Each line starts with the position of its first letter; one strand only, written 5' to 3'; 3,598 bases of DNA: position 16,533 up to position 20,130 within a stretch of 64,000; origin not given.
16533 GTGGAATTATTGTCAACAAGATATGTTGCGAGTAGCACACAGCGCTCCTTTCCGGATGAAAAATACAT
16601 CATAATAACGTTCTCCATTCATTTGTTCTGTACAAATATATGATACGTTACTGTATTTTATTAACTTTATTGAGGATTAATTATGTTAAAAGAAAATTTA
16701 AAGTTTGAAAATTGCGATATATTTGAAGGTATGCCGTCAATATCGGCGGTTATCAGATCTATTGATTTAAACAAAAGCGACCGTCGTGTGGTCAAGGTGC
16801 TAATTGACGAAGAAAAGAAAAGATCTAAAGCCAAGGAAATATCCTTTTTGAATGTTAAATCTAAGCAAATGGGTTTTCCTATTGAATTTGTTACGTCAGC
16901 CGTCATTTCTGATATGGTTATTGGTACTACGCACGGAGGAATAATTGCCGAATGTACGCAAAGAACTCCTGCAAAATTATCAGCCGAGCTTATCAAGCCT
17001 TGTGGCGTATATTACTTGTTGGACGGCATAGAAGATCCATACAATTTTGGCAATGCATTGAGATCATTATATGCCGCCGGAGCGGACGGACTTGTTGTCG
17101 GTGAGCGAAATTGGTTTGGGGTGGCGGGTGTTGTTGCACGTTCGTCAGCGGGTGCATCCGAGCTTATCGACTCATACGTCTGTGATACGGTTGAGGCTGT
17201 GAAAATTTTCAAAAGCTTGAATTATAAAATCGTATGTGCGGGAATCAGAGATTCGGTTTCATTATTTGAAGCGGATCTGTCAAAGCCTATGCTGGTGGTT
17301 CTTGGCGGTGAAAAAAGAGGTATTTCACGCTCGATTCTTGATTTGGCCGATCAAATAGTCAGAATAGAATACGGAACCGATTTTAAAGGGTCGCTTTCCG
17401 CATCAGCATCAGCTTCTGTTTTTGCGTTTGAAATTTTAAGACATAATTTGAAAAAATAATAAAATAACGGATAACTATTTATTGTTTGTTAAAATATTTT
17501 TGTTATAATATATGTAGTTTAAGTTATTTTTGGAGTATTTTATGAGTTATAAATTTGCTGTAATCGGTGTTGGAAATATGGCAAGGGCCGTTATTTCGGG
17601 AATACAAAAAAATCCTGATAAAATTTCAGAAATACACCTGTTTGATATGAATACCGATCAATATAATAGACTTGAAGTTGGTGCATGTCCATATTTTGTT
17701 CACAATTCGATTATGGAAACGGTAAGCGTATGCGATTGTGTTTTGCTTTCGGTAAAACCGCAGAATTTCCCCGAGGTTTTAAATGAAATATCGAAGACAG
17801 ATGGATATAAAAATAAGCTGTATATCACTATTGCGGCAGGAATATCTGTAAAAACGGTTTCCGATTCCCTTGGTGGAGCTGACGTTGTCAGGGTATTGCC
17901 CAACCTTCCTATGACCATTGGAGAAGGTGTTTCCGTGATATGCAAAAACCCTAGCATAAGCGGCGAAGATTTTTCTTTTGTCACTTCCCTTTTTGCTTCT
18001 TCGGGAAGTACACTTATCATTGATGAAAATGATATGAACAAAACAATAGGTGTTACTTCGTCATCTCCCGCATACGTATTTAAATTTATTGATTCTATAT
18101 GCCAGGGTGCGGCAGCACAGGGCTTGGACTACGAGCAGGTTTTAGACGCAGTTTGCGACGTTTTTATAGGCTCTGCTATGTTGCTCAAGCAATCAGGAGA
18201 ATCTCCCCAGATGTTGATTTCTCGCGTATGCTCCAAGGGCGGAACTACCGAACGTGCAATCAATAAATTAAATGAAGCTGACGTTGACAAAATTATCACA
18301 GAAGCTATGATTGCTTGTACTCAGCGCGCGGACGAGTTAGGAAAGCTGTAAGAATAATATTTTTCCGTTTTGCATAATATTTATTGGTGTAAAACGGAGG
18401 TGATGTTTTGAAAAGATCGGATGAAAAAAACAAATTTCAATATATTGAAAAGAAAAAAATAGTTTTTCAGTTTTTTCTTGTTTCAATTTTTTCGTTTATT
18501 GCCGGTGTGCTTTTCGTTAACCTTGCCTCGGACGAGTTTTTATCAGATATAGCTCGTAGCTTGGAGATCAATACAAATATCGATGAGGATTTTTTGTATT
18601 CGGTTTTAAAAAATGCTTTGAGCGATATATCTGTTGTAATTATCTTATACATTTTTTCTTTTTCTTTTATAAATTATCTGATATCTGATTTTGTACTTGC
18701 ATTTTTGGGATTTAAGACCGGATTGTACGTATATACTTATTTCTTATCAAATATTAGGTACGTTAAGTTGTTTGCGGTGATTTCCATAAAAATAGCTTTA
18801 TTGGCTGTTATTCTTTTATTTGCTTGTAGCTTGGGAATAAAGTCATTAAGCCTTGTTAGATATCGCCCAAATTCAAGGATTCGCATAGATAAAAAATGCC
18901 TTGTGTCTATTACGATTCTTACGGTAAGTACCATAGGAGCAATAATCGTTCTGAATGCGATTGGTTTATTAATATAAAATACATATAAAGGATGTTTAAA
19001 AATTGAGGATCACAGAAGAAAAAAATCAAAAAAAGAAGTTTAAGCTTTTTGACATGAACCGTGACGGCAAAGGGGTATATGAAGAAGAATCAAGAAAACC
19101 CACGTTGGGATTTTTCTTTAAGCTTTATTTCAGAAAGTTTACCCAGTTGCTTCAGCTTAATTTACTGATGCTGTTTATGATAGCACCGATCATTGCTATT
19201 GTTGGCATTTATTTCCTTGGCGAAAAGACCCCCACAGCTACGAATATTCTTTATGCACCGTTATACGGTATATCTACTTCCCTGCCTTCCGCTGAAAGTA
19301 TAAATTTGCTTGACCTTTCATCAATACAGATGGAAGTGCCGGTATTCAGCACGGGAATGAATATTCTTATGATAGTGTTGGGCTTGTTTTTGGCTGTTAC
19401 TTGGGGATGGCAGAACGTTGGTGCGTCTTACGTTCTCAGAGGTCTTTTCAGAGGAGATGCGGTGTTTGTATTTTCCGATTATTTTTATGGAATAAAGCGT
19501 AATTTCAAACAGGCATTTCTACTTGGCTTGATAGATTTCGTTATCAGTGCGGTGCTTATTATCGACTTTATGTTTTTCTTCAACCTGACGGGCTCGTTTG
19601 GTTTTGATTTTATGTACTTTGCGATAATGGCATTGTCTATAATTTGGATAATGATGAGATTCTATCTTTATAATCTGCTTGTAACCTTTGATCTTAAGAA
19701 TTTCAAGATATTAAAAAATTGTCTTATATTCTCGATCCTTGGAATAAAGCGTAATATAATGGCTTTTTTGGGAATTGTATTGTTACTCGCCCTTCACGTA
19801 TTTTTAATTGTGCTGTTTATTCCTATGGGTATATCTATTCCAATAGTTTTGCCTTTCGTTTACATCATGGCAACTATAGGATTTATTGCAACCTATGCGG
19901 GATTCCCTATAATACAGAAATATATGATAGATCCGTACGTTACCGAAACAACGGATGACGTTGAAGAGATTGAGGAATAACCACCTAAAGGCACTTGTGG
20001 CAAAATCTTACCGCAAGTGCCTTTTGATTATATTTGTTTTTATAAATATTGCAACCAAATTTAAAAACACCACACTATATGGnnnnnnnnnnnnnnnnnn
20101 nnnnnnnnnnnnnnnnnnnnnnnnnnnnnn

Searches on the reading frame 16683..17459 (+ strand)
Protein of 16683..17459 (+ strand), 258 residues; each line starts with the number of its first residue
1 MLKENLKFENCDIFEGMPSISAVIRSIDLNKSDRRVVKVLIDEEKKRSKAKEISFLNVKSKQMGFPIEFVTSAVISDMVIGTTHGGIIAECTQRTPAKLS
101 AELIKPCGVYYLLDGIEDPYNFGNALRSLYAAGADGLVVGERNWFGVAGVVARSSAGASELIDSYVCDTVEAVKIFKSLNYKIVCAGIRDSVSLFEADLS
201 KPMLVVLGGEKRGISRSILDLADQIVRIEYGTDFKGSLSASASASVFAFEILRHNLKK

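Call 13: search_protein_families(library=pfam, proteins=[window:16683-17459:+], max_evalue=0.001)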
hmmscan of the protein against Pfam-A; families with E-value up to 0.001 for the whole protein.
window:16683-17459:+ (258 aa): 2 families
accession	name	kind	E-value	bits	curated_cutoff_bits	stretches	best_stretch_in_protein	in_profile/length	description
PF00588.24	SpoU_methylase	-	9.4e-23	81.3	29.7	1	111-248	4-141/142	SpoU rRNA Methylase family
PF08032.17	SpoU_sub_bind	-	3.1e-05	24.7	22.8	1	31-95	13-74/76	RNA 2'-O ribose methyltransferase substrate binding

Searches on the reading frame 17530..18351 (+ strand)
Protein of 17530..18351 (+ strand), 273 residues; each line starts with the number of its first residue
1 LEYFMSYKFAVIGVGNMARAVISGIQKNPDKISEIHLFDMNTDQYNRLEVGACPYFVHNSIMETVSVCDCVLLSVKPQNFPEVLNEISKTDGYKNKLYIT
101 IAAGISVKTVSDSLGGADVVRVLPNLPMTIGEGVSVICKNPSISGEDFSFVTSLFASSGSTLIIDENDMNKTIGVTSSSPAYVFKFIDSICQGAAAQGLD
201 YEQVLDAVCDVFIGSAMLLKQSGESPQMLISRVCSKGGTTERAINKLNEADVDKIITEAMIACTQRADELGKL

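Call 13: search_protein_families(library=pfam, proteins=[window:17530-18351:+], max_evalue=0.001)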
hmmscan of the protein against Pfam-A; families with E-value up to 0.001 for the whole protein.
window:17530-18351:+ (273 aa): 2 families
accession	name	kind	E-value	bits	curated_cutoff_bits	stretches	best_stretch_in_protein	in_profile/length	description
PF14748.11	P5CR_dimer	-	1.2e-28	99.9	25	1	166-270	1-105/105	Pyrroline-5-carboxylate reductase dimerisation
PF03807.23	F420_oxidored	-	1e-10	42.5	21.6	1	8-104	1-94/94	NADP oxidoreductase coenzyme F420-dependent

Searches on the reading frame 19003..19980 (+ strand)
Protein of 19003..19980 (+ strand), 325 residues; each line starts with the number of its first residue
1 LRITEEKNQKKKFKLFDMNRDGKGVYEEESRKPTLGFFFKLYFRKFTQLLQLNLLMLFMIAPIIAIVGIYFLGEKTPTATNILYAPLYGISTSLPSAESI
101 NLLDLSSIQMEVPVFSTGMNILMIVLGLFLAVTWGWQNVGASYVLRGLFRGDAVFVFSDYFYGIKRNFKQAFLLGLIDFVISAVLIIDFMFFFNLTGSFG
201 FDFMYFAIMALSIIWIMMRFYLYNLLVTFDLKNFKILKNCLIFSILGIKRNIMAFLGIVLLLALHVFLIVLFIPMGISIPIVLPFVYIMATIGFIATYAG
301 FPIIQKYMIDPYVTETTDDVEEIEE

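Call 13: search_protein_families(library=pfam, proteins=[window:19003-19980:+], max_evalue=0.001)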
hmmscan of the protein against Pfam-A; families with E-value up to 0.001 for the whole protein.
window:19003-19980:+ (325 aa): 1 family
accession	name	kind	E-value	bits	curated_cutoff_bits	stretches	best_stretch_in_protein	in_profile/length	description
PF04854.19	DUF624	-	3.3e-06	27.6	24.2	1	119-189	4-77/77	Protein of unknown function, DUF624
